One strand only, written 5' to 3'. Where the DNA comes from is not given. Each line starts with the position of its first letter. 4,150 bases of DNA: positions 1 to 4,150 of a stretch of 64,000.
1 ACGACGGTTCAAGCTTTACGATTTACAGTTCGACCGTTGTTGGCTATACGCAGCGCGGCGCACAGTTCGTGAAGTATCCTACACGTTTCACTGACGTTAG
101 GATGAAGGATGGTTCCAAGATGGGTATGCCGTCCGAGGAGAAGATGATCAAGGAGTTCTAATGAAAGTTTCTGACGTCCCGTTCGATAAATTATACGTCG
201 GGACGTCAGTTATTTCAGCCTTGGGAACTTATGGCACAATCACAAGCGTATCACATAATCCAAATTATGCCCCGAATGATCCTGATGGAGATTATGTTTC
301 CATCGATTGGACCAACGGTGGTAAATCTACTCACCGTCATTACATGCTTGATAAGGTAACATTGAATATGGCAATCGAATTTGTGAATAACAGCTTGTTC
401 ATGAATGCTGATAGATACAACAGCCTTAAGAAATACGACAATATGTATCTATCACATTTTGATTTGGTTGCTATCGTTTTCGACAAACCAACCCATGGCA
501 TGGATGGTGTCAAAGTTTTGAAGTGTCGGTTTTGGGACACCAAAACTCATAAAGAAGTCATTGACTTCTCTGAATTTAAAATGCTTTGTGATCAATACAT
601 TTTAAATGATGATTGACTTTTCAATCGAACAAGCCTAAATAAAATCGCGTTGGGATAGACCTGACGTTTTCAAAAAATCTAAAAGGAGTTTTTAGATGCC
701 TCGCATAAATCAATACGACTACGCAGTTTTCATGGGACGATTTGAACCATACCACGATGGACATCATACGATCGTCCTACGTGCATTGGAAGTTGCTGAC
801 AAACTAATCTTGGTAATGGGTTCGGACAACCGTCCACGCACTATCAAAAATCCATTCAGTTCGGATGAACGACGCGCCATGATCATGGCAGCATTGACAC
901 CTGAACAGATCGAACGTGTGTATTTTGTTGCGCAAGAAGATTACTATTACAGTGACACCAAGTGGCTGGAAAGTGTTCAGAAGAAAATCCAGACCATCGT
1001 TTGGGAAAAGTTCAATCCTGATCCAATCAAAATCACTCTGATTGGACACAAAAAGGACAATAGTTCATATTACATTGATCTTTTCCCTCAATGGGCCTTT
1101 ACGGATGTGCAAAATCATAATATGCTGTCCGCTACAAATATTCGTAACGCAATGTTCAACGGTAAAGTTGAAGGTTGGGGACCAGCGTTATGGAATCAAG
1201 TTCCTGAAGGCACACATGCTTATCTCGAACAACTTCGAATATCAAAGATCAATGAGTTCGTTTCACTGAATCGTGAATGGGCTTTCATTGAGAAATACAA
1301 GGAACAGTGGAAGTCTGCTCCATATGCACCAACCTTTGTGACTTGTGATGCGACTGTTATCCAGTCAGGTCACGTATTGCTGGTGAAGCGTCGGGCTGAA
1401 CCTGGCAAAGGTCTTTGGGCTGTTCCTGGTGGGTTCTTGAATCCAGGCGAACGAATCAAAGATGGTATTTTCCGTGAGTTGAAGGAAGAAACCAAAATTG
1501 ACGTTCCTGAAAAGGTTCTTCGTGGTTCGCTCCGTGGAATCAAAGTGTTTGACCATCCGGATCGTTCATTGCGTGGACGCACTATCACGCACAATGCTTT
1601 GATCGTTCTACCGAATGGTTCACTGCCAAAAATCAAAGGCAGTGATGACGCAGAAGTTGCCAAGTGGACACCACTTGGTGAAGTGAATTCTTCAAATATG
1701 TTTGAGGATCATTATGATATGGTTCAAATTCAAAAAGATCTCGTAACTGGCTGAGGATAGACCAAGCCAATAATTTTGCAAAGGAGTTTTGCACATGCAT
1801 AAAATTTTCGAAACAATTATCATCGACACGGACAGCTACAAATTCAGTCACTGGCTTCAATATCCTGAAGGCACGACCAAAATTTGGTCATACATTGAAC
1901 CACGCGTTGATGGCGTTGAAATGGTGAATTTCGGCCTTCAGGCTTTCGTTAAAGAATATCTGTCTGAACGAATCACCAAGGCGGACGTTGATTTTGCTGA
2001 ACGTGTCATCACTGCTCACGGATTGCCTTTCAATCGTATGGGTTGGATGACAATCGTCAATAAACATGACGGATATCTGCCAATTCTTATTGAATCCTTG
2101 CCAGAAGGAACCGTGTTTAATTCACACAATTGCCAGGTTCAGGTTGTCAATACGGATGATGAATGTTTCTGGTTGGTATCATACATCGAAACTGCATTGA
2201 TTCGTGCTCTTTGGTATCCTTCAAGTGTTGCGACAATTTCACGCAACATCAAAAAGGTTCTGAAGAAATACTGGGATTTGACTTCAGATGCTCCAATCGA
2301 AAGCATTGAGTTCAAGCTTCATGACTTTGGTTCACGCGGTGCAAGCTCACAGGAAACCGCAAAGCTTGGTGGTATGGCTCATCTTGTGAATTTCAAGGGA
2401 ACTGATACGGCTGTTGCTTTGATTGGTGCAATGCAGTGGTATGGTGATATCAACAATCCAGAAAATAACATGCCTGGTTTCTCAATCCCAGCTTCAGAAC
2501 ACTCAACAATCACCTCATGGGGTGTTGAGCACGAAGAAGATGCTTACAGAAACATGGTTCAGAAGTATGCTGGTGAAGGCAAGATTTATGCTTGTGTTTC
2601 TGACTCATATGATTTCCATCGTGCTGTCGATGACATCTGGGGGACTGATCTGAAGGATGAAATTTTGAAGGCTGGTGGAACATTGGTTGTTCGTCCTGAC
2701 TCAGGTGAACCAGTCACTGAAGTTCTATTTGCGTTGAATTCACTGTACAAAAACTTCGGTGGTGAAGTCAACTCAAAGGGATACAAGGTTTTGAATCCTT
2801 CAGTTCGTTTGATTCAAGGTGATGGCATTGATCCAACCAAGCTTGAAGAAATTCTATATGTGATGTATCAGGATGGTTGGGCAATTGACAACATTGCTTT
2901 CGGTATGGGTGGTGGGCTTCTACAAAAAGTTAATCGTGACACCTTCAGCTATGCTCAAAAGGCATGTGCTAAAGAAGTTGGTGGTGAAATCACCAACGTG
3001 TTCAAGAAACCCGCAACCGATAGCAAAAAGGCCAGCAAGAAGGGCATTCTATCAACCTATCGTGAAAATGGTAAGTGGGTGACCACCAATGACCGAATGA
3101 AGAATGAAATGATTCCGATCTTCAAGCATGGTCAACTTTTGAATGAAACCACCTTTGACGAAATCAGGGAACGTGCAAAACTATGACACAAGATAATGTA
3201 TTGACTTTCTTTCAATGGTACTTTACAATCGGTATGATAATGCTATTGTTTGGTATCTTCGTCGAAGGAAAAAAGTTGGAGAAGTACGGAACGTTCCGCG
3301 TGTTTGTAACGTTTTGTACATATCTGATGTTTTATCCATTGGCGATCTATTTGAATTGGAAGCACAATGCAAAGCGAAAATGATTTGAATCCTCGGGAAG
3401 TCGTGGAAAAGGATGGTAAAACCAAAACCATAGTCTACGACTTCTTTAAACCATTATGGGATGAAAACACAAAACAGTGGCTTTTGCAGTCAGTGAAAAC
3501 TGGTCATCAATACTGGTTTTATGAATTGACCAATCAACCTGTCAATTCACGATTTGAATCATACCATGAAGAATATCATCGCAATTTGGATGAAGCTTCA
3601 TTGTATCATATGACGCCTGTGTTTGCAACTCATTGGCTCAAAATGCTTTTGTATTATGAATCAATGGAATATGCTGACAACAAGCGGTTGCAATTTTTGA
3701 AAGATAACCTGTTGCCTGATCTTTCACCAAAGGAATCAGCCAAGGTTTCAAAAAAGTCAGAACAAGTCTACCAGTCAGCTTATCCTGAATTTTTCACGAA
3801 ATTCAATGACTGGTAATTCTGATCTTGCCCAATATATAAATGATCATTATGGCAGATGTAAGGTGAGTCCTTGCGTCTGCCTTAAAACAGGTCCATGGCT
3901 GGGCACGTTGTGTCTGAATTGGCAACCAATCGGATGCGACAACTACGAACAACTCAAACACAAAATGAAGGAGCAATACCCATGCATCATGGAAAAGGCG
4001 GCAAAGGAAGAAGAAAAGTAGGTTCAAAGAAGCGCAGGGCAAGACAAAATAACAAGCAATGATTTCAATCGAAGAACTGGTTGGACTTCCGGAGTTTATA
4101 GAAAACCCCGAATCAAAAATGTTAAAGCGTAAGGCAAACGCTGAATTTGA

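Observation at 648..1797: Identical two-hairpin RNA architecture in front of both NAD-salvage genes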

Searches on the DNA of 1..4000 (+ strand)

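Call 4: search_rna_families(source=window, start=1, end=4000, threshold=evalue, max_evalue=10)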
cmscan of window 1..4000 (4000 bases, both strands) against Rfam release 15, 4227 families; matches with E-value up to 10: 4.
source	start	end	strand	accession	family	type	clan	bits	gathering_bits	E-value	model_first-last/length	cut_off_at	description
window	3961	4000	-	RF04343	Plastid-psbA-2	Cis-reg;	CL00153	19.5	55.8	3.7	21-60/60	5'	Plastid-psbA-2 3UTR RNA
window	652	698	+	RF03084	DUF2815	Gene; sRNA;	-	18.6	41.2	6.3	1-62/62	no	DUF2815 RNA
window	3081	3127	-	RF01158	SNORD108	Gene; snRNA; snoRNA; CD-box;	-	18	46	8.2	1-71/71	no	Small nucleolar RNA SNORD108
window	1109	1151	-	RF03027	RT-6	Gene; sRNA;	-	15.3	46.7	7.8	1-75/75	no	RT-6 RNA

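Call 5: search_dna_similar(query=window:1-3400:+, collection=phages, mode=distant, max_rows=40)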
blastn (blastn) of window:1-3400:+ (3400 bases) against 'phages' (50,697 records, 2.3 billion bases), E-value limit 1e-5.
Records with a match: 146; places in all: 147; records where one place covers at least 80% of the query: 0.
Best place of each record, by identity: 80-90% 17; 60-80% 129.
By first word of the organism name: Klebsiella 73; Aeromonas 31; Stenotrophomonas 13; Sinorhizobium 7; Erwinia 7; Salmonella 5; Serratia 4; Synechococcus 1; Salicola 1; Phaeobacter 1; and 3 more.
By host as written in the record: Klebsiella pneumoniae 42; Stenotrophomonas maltophilia 11; Aeromonas salmonicida 10; Aeromonas hydrophila BIOTECH 10089 10; Sinorhizobium meliloti 7; Klebsiella pneumoniae JHCK1 (BEI NR-48976) 4; Klebsiella pneumoniae KBN10P05309 (clinical isolate) 4; Aeromonas hydrophila 3; and 42 more.
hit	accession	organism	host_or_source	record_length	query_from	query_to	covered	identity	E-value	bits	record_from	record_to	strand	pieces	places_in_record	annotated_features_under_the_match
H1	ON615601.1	Synechococcus phage BUCT-ZZ01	Synechococcus elongatus PCC 7942 = ...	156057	2474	2939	14%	66.1%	8e-15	90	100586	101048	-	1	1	nicotinamide phosphoribosyltransferase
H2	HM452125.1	Aeromonas phage phiAS4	Aeromonas salmonicida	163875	2750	2947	6%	71.1%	3e-14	89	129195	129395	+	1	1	hypothetical protein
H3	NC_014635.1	Aeromonas phage phiAS4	Aeromonas salmonicida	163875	2750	2947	6%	71.1%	3e-14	89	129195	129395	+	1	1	nicotinamide phosphoribosyl transferase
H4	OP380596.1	Aeromonas phage avDM4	Aeromonas hydrophila BIOTECH 10089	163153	2750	2947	6%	69.1%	7e-9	71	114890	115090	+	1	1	hypothetical protein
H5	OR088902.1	Serratia phage 92A1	Serratia sp. c4_92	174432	2317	2942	5%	77.8%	7e-9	137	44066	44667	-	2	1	nicotinamide phosphoribosyl transferase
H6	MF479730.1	Aeromonas phage AS-gz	Aeromonas salmonicida subsp. salmonicida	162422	2750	2947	6%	68.6%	9e-8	66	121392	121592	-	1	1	nicotinamide phosphoribosyltransferase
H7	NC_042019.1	Aeromonas phage AS-gz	Aeromonas salmonicida subsp. salmonicida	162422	2750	2947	6%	68.6%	9e-8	66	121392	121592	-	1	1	nicotinamide phosphoribosyl transferase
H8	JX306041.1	Stenotrophomonas phage IME13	Stenotrophomonas maltophilia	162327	2750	2947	6%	68.3%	3e-8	68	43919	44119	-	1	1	nicotinamide phosphoribosyltransferase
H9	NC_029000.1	Stenotrophomonas phage IME13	Stenotrophomonas maltophilia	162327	2750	2947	6%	68.3%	3e-8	68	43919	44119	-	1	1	nicotinamide phosphoribosyl transferase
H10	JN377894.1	Aeromonas phage Aes508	Aeromonas salmonicida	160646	2750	2947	6%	68.1%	4e-6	62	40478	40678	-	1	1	putative nicotinamide phosphoribosyl transferase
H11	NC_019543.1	Aeromonas phage Aes508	Aeromonas salmonicida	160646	2750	2947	6%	68.1%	4e-6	62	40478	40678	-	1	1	nicotinamide phosphoribosyl transferase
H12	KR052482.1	Sinorhizobium phage phiN3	Sinorhizobium meliloti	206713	1338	1529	6%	69.9%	4e-12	81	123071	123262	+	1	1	bifunctional nicotinamide/nicotinate mononucleotide ...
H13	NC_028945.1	Sinorhizobium phage phiN3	Sinorhizobium meliloti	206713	1338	1529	6%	69.9%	4e-12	81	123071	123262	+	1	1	cytidyltransferase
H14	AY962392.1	Aeromonas phage 31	Aeromonas salmonicida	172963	2750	2942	6%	68.5%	3e-8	68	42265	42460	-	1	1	PHG31ORF072c: hypothetical protein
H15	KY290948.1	Aeromonas phage 44RR2.8t.2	Aeromonas salmonicida HER1098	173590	2750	2942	6%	68.5%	3e-8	68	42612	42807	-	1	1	nicotinamide phosphoribosyltransferase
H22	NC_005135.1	Aeromonas phage 44RR2.8t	Aeromonas salmonicida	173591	2750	2942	6%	68.5%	3e-8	68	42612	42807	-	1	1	nicotinamide phosphoribosyl transferase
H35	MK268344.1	Salmonella phage Munch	Salmonella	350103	1368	1506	4%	73.8%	1e-11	79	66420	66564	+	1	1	adenylyltransferase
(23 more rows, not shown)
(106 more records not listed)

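Call 42: build_rna_model(alignment_id=A2, structure=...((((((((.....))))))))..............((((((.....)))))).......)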
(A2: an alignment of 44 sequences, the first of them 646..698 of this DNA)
Model R1 built from alignment A2 (44 sequences, 62 columns); structure: as given.
model positions 52; base pairs 14; branch points 1; effective number of sequences 44; information 0.726 bits per position. Calibrated on 0.2 Mb of random sequence (short: E-values are rough).
structure used (alignment columns):
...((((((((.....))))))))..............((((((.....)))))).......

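Call 43: search_with_rna_model(model_id=R1, source=window, max_evalue=10, filters=off, show_alignments=3)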
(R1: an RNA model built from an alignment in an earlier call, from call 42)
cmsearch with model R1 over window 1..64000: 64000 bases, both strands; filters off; matches with E-value up to 10: 13.
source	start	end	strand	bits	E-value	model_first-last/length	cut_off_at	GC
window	645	698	+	47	1.4e-07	1-52/52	no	0.37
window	1747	1796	+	30.1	0.00041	1-52/52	no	0.42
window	4088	4154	+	18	0.13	1-52/52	no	0.39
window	29369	29444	+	13.7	0.99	1-52/52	no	0.32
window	58888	58942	+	11.7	2.6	1-52/52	no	0.31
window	31142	31196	+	11.4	3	1-52/52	no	0.31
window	52695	52745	+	11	3.5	1-52/52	no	0.27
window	26020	26079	-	10.9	3.7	1-52/52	no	0.45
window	21598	21671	+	10.7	4.1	1-52/52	no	0.41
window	38459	38521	+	10.2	5.2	1-52/52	no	0.41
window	33291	33366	+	10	5.7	1-52/52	no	0.38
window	43371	43436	+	9.9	6.1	1-52/52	no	0.3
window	55326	55376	-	9.1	8.8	1-52/52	no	0.33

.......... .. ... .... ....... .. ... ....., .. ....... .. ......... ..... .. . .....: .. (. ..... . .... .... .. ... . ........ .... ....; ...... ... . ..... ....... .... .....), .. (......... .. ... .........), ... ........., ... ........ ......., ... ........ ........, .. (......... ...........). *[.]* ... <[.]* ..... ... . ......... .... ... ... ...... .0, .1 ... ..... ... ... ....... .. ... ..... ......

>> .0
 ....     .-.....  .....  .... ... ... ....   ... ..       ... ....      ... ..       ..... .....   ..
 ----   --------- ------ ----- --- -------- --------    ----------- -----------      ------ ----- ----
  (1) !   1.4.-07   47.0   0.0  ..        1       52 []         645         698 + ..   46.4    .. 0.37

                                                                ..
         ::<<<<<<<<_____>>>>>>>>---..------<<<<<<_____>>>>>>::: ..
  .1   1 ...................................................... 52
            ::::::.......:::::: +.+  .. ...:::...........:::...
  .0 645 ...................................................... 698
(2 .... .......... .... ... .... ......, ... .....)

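Call 46: search_with_rna_model(model_id=R1, sources=[L001, L002, L003, L004, L005, L006, L007, L008, L009, L010, L012, L013, L014, L015, L016, L017, L018, L019, L021, L022, L024, L025, L026, L027, L029, L030, L031, L032, L033, L034, L035, L036, L037, L038, L039, L040, L041, L042, L043, L044, L045, L046, L047, L048, L050, L051, L052, L053, L054, L055, L056, L057, L058, L059, L060, L062, L063, L064, L065, L066, L067, L068, L069, L070, L071, L072, L073, L074, L075, L076, L077, L078, L079, L080, L081, L082, L083, L084, L085, L086, L087, L089, L090, L091, L092, L093, L094, L096, L097, L098, L100, L102, L103, L104, L105, L106, L107, L108], max_evalue=0.1, make_alignment=true)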
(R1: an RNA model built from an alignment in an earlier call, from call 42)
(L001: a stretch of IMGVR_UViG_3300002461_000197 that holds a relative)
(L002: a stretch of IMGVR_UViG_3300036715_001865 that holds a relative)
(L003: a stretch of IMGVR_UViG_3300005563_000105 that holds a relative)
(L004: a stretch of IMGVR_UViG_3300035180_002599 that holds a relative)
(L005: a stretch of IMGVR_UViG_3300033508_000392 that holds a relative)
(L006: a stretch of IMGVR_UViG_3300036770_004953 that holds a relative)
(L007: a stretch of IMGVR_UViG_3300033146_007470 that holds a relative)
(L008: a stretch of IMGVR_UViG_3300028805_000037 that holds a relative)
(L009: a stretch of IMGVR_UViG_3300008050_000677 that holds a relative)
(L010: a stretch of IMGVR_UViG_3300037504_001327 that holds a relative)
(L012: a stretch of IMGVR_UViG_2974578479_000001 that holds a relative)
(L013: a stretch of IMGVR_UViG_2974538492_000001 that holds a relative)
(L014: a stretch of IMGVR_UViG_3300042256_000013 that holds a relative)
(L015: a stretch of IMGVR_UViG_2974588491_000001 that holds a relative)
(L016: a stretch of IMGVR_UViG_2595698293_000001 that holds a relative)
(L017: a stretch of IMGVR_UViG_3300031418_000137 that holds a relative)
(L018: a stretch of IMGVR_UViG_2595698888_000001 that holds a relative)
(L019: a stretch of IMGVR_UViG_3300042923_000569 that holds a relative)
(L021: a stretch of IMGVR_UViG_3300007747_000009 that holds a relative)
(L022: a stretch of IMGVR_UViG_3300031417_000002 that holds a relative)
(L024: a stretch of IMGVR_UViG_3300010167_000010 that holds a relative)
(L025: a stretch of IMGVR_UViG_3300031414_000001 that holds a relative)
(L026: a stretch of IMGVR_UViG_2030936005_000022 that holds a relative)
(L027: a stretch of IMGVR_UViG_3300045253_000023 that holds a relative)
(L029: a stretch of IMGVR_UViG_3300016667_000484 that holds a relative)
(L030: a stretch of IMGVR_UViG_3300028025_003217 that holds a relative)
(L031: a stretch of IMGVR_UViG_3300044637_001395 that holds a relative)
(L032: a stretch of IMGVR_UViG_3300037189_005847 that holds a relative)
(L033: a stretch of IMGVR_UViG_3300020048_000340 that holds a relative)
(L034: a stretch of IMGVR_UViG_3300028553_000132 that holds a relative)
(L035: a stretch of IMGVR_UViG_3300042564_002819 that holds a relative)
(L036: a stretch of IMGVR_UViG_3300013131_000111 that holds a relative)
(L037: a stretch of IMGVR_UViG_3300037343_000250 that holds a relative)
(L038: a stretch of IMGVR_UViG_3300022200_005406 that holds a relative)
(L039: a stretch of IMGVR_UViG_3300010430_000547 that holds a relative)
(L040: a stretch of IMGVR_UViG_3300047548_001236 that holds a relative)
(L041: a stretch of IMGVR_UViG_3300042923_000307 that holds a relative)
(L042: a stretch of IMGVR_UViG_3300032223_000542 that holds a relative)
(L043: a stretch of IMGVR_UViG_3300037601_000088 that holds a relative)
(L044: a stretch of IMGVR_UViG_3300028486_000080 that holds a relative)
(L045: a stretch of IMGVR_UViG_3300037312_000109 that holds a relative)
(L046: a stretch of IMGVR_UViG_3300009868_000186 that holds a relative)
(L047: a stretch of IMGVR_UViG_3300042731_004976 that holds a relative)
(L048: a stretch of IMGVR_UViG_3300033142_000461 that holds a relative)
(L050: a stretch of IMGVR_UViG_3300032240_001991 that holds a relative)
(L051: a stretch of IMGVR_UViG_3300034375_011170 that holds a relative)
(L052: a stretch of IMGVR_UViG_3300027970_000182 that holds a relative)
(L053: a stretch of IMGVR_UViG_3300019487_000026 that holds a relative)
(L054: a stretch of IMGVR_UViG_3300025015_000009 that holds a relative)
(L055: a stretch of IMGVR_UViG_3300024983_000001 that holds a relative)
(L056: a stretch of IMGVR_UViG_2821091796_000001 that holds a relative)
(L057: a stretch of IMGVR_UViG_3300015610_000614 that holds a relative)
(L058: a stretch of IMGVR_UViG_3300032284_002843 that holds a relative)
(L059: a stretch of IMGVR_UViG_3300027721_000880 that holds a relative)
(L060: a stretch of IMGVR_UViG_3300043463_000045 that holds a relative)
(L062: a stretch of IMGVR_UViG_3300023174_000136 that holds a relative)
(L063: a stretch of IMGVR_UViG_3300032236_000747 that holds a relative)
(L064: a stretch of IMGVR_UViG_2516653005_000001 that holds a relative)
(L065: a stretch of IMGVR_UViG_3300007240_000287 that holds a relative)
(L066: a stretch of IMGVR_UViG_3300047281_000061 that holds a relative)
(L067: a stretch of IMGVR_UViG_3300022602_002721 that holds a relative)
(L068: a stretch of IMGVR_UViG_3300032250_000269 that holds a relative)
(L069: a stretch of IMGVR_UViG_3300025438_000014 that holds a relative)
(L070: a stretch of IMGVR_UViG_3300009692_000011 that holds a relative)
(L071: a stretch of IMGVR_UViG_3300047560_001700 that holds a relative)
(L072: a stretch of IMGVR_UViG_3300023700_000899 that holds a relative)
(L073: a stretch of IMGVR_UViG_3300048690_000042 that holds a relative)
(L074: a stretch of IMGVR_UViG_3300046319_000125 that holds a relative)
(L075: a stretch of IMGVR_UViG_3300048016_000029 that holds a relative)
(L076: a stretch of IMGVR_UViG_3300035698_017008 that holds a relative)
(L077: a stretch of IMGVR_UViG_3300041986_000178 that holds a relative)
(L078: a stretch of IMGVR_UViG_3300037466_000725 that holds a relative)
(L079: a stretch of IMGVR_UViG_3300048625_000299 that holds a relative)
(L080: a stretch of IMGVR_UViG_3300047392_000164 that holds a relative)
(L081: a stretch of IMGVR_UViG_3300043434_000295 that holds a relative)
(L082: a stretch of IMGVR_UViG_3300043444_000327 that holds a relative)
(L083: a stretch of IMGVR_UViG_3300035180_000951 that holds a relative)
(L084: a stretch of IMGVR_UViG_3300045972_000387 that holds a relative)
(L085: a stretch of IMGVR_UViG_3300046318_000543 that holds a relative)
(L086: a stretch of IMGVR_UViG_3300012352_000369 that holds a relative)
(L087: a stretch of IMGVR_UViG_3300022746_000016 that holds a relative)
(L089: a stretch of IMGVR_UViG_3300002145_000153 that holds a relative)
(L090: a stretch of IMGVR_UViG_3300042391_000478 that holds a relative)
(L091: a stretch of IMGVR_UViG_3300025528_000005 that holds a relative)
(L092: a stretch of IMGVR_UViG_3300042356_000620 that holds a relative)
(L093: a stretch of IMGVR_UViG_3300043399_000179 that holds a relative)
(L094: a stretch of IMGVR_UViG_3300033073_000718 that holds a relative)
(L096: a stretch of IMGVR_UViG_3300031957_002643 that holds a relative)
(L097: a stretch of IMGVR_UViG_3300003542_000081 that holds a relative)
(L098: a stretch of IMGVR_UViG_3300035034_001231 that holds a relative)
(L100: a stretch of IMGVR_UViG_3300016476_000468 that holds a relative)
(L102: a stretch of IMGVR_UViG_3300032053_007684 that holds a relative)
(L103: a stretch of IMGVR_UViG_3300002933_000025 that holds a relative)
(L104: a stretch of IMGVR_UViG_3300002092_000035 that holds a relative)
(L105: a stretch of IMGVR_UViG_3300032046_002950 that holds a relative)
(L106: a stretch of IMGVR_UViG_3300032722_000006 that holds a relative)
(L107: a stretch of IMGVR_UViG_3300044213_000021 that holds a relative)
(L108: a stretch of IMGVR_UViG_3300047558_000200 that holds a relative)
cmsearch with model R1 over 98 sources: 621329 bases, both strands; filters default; matches with E-value up to 0.1: 90.
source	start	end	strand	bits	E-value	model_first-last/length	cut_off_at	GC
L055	2455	2506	+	50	3.1e-07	1-52/52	no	0.27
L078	2438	2488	+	48.7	6e-07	1-52/52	no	0.29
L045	959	1008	+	45.9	2.2e-06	1-52/52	no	0.36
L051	1323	1376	+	45.4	2.8e-06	1-52/52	no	0.28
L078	201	250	+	44.3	4.7e-06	1-52/52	no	0.42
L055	2147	2199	+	43.5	6.8e-06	1-52/52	no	0.42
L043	983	1034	+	42.7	1e-05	1-52/52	no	0.37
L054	2436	2485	+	42.2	1.3e-05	1-52/52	no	0.32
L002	2938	2988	+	42.1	1.3e-05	1-52/52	no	0.22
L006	4005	4055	+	41.6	1.7e-05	1-52/52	no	0.33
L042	2449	2498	+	41.3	2e-05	1-52/52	no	0.36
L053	2442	2491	+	41.1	2.2e-05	1-52/52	no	0.42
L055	1495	1547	+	40.9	2.4e-05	1-52/52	no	0.32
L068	1262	1314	+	40.8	2.5e-05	1-52/52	no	0.32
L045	2046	2093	+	40.6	2.7e-05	1-52/52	no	0.38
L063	2458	2506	+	40.2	3.3e-05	1-52/52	no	0.33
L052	2457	2506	+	40.1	3.6e-05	1-52/52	no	0.34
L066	3770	3821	+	40.1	3.6e-05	1-52/52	no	0.29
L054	225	275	+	39.7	4.3e-05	1-52/52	no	0.31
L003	2950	3004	+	39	5.9e-05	1-52/52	no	0.36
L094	2456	2506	+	38.8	6.6e-05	1-52/52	no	0.33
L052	618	670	+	37.8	0.0001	1-52/52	no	0.34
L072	2451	2501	+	37.5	0.00012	1-52/52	no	0.45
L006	2939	2994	+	37.3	0.00013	1-52/52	no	0.34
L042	1305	1355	+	37.2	0.00014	1-52/52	no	0.35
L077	2451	2501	+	36.7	0.00017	1-52/52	no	0.43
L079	2451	2501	+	36.7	0.00017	1-52/52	no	0.43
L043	2438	2490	+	36.5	0.00019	1-52/52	no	0.28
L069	2429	2478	+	36.1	0.00024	1-52/52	no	0.42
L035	2431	2479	+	35.9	0.00026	1-52/52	no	0.41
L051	2450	2498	+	35.8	0.00027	1-52/52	no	0.31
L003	4025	4080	+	35.7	0.00028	1-52/52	no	0.34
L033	806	854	+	35.4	0.00032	1-52/52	no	0.39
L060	1017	1066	+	35.4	0.00033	1-52/52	no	0.4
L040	963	1015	+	35.4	0.00033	1-52/52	no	0.32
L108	38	90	+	35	0.0004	1-52/52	no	0.36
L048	2423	2477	+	34.7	0.00046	1-52/52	no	0.29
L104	2441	2491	+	34.6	0.00048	1-52/52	no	0.35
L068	2456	2506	+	33.8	0.0007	1-52/52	no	0.37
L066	2260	2311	+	33.6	0.00076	1-52/52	no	0.35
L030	2431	2479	+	33.5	0.00081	1-52/52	no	0.39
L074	942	992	+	33.4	0.00084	1-52/52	no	0.33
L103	1290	1341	+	33.3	0.00087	1-52/52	no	0.35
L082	2449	2499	+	33.2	0.00092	1-52/52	no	0.33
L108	2457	2507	+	33.1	0.00096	1-52/52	no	0.41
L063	216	265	+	32.7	0.0012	1-52/52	no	0.34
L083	759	812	+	32.1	0.0015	1-52/52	no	0.37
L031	1145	1196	+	31.9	0.0018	1-52/52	no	0.46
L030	1146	1194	+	31.7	0.0019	1-52/52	no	0.27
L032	1128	1176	+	31.7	0.0019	1-52/52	no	0.27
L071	1461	1511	+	31.5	0.002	1-52/52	no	0.35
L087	1464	1514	+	31.5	0.002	1-52/52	no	0.35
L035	1000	1049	+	31.3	0.0022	1-52/52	no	0.44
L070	527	577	+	31.1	0.0025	1-52/52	no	0.41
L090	304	354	+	30.4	0.0035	1-52/52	no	0.35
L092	2458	2506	+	30.3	0.0037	1-52/52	no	0.39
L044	1103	1156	+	30.2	0.0039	1-52/52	no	0.56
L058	2453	2503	+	30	0.0043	1-52/52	no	0.37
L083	2455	2501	+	30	0.0043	1-52/52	no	0.4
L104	590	640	+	29.8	0.0046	1-52/52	no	0.37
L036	2421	2473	+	29.8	0.0047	1-52/52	no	0.47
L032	2433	2479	+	29.8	0.0047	1-52/52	no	0.38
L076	325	374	+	29.7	0.0048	1-52/52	no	0.38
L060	2444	2491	+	29.6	0.0051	1-52/52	no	0.38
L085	1099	1144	+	28.6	0.0083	1-52/52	no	0.48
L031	71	120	+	28.6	0.0084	1-52/52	no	0.44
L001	2939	2991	+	28.4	0.0092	1-52/52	no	0.42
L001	4200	4252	+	28.2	0.01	1-52/52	no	0.57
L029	741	790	+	28.2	0.01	1-52/52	no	0.44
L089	1350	1396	+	28.1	0.011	1-52/52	no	0.3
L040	2432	2484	+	27.8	0.012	1-52/52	no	0.4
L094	633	684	+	27.7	0.013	1-52/52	no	0.4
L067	2451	2501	+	27.2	0.016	1-52/52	no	0.35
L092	43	93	+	27.1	0.016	1-52/52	no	0.37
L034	1630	1675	+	27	0.018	1-52/52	no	0.37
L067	1384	1434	+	27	0.018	1-52/52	no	0.41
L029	2421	2473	+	26.9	0.019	1-52/52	no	0.49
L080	1435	1481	+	26.8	0.019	1-52/52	no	0.36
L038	2426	2478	+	26.8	0.02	1-52/52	no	0.4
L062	2441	2492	+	26.7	0.02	1-52/52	no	0.38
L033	2428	2479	+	26.4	0.023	1-52/52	no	0.42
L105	521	571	+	26.1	0.027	1-52/52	no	0.31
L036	1349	1398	+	26.1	0.027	1-52/52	no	0.46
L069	1194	1242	+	25.8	0.031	1-52/52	no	0.27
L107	1470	1516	+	25.7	0.033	1-52/52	no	0.4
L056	2442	2498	+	25.1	0.043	1-52/52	no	0.49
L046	1158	1205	+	24.7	0.053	1-52/52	no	0.35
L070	2460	2507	+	24.4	0.059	1-52/52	no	0.38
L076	2384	2433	+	23.7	0.082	1-52/52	no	0.38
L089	2465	2513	+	23.6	0.089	1-52/52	no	0.33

Alignment A3: 90 matches aligned to the model, 62 columns, each read 5' to 3' on its own strand. Consensus structure (alignment columns), stored with it:
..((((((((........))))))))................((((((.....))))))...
